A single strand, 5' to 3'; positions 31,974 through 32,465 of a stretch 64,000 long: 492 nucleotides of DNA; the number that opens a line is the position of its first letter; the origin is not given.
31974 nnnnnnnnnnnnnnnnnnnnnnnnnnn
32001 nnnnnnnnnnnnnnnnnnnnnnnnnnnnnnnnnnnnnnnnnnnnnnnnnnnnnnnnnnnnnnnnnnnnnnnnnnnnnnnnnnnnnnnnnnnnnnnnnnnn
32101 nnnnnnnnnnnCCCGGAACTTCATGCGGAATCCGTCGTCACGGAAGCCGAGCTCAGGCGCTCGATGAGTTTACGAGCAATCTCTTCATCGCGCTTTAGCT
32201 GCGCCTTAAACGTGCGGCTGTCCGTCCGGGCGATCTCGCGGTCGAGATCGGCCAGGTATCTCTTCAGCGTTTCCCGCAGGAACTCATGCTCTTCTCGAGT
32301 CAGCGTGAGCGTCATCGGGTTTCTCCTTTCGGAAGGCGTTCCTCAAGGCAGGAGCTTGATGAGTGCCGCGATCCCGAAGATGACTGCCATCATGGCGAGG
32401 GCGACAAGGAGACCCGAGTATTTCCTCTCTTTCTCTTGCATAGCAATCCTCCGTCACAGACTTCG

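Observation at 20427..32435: Three copies of a micro-ORF, DUF465 gene and KefB-like antiporter module, two of them degraded and flanking the IS region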

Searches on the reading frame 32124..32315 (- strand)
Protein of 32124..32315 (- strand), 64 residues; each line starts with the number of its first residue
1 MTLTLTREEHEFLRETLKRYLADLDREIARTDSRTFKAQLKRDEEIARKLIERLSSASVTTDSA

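Call 9: search_protein_families(library=pfam, proteins=[window:32124-32315:-], max_evalue=0.01)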
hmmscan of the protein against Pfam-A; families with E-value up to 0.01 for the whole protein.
window:32124-32315:- (64 aa): 0 families

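Call 10: search_protein_families(library=ncbifam, proteins=[window:32124-32315:-], max_evalue=0.01)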
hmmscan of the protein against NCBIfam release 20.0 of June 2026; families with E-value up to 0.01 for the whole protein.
window:32124-32315:- (64 aa): 0 families

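Call 11: search_protein_families(library=pfam, proteins=[window:32124-32315:-], max_evalue=10)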
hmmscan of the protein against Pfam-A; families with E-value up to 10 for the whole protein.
window:32124-32315:- (64 aa): 3 families
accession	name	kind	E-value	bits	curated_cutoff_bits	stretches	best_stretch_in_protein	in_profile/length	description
PF15295.11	CCDC50_N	-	0.02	15.5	27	1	5-53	70-118/127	Coiled-coil domain-containing protein 50 N-terminus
PF17153.9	CHASE9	-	0.025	15.1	27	1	8-56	11-57/116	Periplasmic sensor domain, extracellular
PF06046.19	Sec6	-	0.026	13.5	29.7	1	10-58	429-482/537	Exocyst complex component Sec6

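Call 12: find_homologous_proteins(query=window:32124-32315:-, max_evalue=0.01)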
Query window:32124-32315:- (64 aa): 4 proteins with E <= 0.01 among 7 candidates.
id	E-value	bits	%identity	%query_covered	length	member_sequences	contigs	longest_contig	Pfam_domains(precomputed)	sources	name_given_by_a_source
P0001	3.3e-30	119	100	100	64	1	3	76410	-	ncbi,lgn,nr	ncbi:MAG: hypothetical protein HYV92_00265 [Candidatus Rokubacteria bacterium]|nr:hypothetical prote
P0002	4.2e-29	116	97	100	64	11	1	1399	-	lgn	-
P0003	1.6e-26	108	89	100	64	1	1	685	-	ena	-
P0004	1.1e-25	105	86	100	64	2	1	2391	-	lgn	-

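Call 13: find_encoding_contigs(protein=P0001, flank=10000, max_places=6)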
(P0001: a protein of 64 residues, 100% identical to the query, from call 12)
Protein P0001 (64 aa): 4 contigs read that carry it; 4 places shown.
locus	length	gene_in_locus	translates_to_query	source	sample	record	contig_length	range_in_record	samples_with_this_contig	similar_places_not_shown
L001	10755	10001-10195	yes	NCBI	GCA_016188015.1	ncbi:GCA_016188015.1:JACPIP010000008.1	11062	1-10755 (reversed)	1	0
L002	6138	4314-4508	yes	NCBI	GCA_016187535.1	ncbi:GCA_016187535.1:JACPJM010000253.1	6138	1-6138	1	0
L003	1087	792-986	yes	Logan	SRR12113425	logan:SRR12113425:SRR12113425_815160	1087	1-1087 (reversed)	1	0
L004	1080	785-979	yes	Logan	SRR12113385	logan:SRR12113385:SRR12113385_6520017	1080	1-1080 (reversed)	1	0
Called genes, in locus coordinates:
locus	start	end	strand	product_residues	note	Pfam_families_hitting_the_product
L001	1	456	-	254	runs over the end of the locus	PF02515:CoA_transf_3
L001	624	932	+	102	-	-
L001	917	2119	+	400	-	PF01676:Metalloenzyme, PF10143:PhosphMutase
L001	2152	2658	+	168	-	-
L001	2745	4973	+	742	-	PF00672:HAMP (faint), PF00982:Glyco_transf_20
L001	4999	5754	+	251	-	PF02358:Trehalose_PPase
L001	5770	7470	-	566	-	PF00999:Na_H_Exchanger, PF02254:TrkA_N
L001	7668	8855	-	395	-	PF21269:TreT_GT1, PF00534:Glycos_transf_1, PF20706:GT4-conflict (weak), PF13692:Glyco_trans_1_4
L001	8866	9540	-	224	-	PF19027:DUF5752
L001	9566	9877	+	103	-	-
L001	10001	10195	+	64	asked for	-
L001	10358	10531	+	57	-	-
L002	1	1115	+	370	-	PF00982:Glyco_transf_20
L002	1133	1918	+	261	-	PF02358:Trehalose_PPase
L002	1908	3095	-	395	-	PF21269:TreT_GT1, PF20706:GT4-conflict, PF00534:Glycos_transf_1, PF13692:Glyco_trans_1_4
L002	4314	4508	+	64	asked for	-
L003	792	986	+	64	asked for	-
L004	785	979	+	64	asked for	-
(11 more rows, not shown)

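Call 14: find_encoding_contigs(protein=P0004, flank=5000, max_places=6)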
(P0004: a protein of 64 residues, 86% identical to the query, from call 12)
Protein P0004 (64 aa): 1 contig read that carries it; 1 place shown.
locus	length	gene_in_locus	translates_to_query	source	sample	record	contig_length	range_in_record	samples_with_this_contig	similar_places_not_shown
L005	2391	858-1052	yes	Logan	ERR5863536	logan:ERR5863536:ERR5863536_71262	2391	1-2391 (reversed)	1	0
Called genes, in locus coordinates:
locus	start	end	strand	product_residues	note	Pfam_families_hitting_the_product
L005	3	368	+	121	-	?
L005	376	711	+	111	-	-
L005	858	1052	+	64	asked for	-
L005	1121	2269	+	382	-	PF00999:Na_H_Exchanger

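Call 15: find_encoding_contigs(protein=P0002, flank=5000, max_places=6)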
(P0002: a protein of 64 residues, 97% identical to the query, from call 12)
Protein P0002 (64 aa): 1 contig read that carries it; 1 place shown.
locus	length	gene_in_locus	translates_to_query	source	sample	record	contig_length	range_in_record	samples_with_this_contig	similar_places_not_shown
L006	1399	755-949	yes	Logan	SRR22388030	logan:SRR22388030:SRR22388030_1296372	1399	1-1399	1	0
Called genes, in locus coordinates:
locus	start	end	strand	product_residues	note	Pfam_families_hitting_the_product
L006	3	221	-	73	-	?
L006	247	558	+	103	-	-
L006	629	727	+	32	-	-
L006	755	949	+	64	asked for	-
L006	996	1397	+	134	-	?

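Call 26: search_protein_representatives(alignment_id=A1)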
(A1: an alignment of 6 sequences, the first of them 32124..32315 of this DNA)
Query: 6 sequences, 64 profile positions. Proteins with E-value up to 0.001 (for the whole library): 842; up to 1e-10: 13; up to 1e-30: 1. The best 150 are listed.
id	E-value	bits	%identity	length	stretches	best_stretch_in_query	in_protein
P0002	6.9e-37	140.9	-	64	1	1-64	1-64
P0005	7.1e-24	99.3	-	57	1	1-57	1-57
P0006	1.1e-20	89.1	-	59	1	1-56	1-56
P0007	5.9e-19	83.5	-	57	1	1-57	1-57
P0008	3.2e-16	74.8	-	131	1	1-38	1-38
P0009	2.4e-12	62.3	-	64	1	2-56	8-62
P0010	4.2e-12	61.6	-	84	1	1-57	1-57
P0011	1.3e-11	60.0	-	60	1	1-57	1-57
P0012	2.3e-11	59.2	-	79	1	1-56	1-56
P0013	3.0e-11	58.8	-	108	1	3-55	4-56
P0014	5.5e-11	58.0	-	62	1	2-60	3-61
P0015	6.4e-11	57.8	-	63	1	3-58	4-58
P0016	7.4e-11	57.6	-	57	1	1-56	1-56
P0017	1.6e-10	56.5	-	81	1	3-55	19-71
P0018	2.0e-10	56.2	-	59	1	1-58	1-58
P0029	2.1e-09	52.9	-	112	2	6-49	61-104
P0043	7.2e-09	51.2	-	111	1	3-59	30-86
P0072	3.7e-08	48.9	-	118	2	2-47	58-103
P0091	1.2e-07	47.3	-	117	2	1-50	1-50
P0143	4.9e-07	45.3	-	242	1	5-55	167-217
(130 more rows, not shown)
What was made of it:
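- On Un-modelled two-helix hairpin family (motif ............): 842 representative clusters at E<=1e-3 (call 26).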

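Call 28: search_protein_families(library=pfam, alignment_id=A3, max_evalue=0.01)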
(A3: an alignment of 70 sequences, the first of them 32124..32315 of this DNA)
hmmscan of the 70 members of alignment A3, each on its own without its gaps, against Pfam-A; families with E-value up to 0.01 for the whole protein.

A. member 1, window:32124-32315:- (64 aa): 0 families

B. families by the number of members that match (of 70 scanned): 2 families
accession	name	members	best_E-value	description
PF20052.5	GAP1-C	1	0.0025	GTPase-associated protein 1, C-terminal domain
PF16043.11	DUF4795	1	0.0055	Domain of unknown function (DUF4795)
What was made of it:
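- On DUF465 (PF04325): 0 of 70 family members hit it (call 28).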

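Call 29: search_solved_structures(query=A3, max_evalue=1)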
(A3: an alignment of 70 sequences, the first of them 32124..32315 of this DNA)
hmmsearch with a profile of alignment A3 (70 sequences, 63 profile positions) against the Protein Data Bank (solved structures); distinct sequences matched with E-value up to 1: 2.
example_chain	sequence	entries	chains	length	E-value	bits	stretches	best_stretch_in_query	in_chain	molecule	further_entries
6jcc_A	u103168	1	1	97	0.088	15.8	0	5-25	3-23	Computational designed protein based on evolution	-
5x9x_B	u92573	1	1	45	0.13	15.2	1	31-57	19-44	Metabotropic GABA-B receptor subtype 2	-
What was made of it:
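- Tried and rejected: PDB sequence search none at E<=0.01 (call 29).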

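Call 35: find_related_loci(query=A5, collection=genome_contigs, flank=5000)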
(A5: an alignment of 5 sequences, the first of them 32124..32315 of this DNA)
Query A5 (64 aa) in genome_contigs; peptide patterns used: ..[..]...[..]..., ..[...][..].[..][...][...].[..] (x = any residue, [..] = any of these).
49 stretches matched a pattern; 4 encode a relative of the query (tblastn E <= 1e-3); 4 distinct loci.
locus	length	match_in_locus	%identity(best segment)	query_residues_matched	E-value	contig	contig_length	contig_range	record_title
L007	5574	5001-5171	70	1-57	3e-20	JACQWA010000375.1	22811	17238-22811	MAG: Candidatus Rokuibacteriota bacterium isolate NC_groundwater_1477_Ag_S-0.65um_67_43 S_p65_S5_coassembly_k141_4476714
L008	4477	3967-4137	61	1-57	3e-18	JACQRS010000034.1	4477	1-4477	MAG: Candidatus Rokuibacteriota bacterium isolate NC_groundwater_1365_Ag_S-0.2um_67_47 S_p2_S4_coassembly_k141_268187, w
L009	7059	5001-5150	46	1-54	5e-6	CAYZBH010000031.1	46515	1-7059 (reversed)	MAG TPA_asm: uncultured Thermoanaerobaculia bacterium isolate binchicken_co118_267 genome assembly, contig: NODE_686_len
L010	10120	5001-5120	45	13-52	2e-5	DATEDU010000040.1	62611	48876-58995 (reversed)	MAG TPA_asm: Pyrinomonadaceae bacterium isolate SMAG_U8715 k141_2355342, whole genome shotgun sequence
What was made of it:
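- Source organism: calls 12, 13, 35.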

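Call 41: find_homologous_proteins(query=A3, max_evalue=0.00001)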
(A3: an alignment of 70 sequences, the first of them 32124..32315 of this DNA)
Query A3 (70 sequences) (64 aa, profile of the alignment): 212 proteins with E <= 0.00001 among 1112 candidates; the best 120 are listed.
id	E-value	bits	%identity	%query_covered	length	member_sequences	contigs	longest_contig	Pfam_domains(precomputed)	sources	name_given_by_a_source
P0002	1.1e-21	94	97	100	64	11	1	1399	-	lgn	-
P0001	3.8e-21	92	100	100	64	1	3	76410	-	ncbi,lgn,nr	ncbi:MAG: hypothetical protein HYV92_00265 [Candidatus Rokubacteria bacterium]|nr:hypothetical prote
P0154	9.0e-21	91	44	84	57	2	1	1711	-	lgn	-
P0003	1.0e-20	91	89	100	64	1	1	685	-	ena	-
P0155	1.6e-20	90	48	84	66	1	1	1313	-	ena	-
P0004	1.9e-20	90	86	100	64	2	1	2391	-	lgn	-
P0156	1.9e-20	90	46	84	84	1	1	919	-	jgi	jgi:hypothetical protein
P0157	2.4e-20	90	44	84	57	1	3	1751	-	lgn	-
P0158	3.2e-20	89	48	81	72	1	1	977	-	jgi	jgi:hypothetical protein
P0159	3.5e-20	89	44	84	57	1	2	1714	-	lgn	-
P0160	6.1e-20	88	33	67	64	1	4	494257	-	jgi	jgi:hypothetical protein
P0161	6.5e-20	88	46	88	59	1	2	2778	-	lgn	-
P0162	7.1e-20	88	44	84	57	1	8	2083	-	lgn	-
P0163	8.7e-20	88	40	89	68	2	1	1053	-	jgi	-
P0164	9.1e-20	88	42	97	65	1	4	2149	-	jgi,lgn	jgi:hypothetical protein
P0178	2.2e-19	87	44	86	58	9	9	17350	-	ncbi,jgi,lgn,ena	-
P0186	3.1e-19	86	38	91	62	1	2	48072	-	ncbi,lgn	-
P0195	1.1e-18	85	44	84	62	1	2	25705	-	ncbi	-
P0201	1.5e-18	84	44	84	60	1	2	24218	-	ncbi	-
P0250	2.8e-17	80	38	88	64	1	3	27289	-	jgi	jgi:hypothetical protein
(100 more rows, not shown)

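Call 42: find_encoding_contigs(protein=P0160, flank=4000, max_places=3)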
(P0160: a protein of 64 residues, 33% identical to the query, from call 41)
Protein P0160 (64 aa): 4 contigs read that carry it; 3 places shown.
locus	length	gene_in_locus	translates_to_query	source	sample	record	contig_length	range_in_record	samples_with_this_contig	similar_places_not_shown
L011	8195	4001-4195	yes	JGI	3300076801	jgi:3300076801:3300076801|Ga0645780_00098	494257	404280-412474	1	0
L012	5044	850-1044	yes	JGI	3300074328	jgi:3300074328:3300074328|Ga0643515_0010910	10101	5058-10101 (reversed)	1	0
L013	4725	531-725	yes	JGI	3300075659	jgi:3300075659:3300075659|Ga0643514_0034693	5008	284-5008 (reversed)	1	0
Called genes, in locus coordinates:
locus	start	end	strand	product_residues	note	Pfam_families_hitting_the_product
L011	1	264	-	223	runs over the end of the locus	-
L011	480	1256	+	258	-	PF06044:DpnI, PF17726:DpnI_C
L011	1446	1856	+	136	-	PF01797:Y1_Tnp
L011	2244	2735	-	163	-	PF01047:MarR, PF12802:MarR_2, PF09339:HTH_IclR (weak)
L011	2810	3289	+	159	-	PF07883:Cupin_2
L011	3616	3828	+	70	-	PF10049:DUF2283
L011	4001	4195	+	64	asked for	-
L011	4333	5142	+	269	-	-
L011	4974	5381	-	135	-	PF13470:PIN_3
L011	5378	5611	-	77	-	-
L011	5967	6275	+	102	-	-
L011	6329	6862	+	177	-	-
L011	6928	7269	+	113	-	PF00581:Rhodanese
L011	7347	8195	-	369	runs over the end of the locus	PF24400:DUF7544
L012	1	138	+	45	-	?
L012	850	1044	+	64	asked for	-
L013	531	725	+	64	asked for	-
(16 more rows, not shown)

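Call 43: find_encoding_contigs(protein=P0186, flank=4000, max_places=3)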
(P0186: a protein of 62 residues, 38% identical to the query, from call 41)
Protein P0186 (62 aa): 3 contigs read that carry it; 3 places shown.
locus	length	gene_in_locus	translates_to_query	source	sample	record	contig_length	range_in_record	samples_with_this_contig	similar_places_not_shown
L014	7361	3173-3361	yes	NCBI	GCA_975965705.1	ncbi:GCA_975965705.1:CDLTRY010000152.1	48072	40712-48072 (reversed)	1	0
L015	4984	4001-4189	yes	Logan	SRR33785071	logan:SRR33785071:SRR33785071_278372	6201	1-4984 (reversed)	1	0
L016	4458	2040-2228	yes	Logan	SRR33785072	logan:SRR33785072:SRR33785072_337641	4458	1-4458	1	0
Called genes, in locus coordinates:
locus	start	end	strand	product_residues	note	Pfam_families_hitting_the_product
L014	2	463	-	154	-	?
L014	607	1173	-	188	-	PF12867:DinB_2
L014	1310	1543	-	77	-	-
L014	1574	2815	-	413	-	PF02646:RmuC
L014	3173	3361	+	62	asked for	-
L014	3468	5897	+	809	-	PF03030:H_PPase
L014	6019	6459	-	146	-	PF09619:YscW, PF13860:FlgD_ig (weak)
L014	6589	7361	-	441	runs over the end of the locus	PF01306:LacY_symp (faint), PF12832:MFS_1_like (faint), PF07690:MFS_1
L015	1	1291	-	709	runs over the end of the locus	PF01979:Amidohydro_1, PF07969:Amidohydro_3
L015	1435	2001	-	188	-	PF12867:DinB_2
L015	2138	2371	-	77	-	-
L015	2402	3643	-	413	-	PF02646:RmuC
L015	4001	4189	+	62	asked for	-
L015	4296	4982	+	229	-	?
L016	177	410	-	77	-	-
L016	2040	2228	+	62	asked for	-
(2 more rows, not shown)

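Call 44: find_encoding_contigs(protein=P0178, flank=4000, max_places=4)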
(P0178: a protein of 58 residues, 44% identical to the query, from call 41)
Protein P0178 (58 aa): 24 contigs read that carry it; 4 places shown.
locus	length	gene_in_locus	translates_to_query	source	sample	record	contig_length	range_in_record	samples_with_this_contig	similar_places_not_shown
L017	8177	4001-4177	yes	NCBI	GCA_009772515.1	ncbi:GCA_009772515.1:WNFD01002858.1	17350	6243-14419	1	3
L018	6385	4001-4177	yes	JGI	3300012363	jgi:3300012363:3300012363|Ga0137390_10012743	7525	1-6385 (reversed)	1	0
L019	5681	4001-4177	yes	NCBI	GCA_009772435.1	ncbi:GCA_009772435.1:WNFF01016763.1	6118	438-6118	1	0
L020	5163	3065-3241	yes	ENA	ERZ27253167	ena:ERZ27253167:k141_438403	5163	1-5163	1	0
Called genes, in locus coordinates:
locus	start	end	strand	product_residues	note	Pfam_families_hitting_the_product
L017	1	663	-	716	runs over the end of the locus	PF08447:PAS_3, PF00989:PAS (weak), PF08448:PAS_4, PF08447:PAS_3, PF00158:Sigma54_activat, PF14532:Sigma54_activ_2, PF07728:AAA_5, PF25601:AAA_lid_14, +4 more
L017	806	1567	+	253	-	PF01011:PQQ, PF13360:PQQ_2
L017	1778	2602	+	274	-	PF01435:Peptidase_M48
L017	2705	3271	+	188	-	PF03729:DUF308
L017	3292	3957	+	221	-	PF01694:Rhomboid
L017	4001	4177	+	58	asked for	-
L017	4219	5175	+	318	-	PF01594:AI-2E_transport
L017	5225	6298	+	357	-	-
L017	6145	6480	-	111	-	-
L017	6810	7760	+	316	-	PF13091:PLDc_2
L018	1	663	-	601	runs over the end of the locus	?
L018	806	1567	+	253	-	PF01011:PQQ, PF13360:PQQ_2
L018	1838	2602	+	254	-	PF01435:Peptidase_M48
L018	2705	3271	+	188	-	PF03729:DUF308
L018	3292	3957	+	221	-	PF01694:Rhomboid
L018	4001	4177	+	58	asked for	-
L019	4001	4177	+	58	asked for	-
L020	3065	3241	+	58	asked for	-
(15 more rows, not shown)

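Call 45: find_encoding_contigs(protein=P0195, flank=4000, max_places=2)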
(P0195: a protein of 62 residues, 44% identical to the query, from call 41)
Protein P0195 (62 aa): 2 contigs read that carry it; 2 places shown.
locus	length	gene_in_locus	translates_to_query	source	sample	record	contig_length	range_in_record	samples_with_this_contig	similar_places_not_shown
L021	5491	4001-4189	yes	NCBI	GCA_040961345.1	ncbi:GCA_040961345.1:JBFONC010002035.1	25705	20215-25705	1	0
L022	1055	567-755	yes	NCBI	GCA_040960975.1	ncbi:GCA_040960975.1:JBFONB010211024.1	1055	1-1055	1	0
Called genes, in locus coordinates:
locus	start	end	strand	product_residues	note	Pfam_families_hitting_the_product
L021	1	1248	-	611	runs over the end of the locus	PF13428:TPR_14 (faint), PF00144:Beta-lactamase, PF07719:TPR_2 (faint), PF13176:TPR_7 (faint), PF13374:TPR_10 (faint)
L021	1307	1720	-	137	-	-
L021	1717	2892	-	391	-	PF00174:Oxidored_molyb, PF03404:Mo-co_dimer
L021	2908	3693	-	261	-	PF03372:Exo_endo_phos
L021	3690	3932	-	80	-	-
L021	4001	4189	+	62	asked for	-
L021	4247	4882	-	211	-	PF20408:Abhydrolase_11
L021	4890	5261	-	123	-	-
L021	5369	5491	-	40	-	?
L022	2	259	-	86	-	?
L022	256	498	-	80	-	-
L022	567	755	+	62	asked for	-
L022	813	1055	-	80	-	?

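Call 46: find_encoding_contigs(protein=P0250, flank=4000, max_places=2)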
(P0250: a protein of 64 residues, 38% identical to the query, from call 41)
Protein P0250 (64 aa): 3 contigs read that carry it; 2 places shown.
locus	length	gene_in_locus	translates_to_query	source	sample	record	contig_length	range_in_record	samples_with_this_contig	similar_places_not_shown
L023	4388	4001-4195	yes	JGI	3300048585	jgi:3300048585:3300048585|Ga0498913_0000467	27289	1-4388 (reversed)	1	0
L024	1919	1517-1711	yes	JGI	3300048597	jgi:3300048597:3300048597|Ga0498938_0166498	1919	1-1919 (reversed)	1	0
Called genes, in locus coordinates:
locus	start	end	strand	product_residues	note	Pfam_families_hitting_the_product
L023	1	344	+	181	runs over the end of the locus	PF01252:Peptidase_A8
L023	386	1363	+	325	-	PF01479:S4, PF00849:PseudoU_synth_2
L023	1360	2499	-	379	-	PF00962:A_deaminase, PF19326:AMP_deaminase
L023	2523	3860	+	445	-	-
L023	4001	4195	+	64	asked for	-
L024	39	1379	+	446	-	-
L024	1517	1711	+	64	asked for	-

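Call 47: find_encoding_contigs(protein=P0201, flank=4000, max_places=2)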
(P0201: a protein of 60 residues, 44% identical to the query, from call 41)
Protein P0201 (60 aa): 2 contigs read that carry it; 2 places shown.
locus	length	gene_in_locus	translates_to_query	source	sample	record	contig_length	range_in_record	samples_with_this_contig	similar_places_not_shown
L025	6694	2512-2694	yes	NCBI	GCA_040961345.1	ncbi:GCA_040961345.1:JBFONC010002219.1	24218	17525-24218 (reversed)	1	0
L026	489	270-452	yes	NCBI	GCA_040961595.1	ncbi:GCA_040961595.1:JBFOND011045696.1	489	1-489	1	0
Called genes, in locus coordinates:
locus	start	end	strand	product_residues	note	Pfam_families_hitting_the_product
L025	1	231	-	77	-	?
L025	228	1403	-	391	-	PF00174:Oxidored_molyb, PF03404:Mo-co_dimer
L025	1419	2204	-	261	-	PF03372:Exo_endo_phos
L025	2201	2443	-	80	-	-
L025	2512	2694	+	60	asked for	-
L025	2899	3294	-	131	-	PF20408:Abhydrolase_11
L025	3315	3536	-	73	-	PF20408:Abhydrolase_11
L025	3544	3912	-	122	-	-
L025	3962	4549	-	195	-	PF04978:MST (weak), PF07609:DUF1572, PF12867:DinB_2 (weak)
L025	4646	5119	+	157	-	PF00254:FKBP_C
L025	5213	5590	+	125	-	-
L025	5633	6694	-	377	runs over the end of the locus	PF07719:TPR_2 (faint), PF13176:TPR_7 (faint), PF13428:TPR_14 (faint), PF00515:TPR_1 (faint), PF13181:TPR_8 (faint), PF14559:TPR_19 (weak), PF13424:TPR_12 (weak)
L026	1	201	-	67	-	?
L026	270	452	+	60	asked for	-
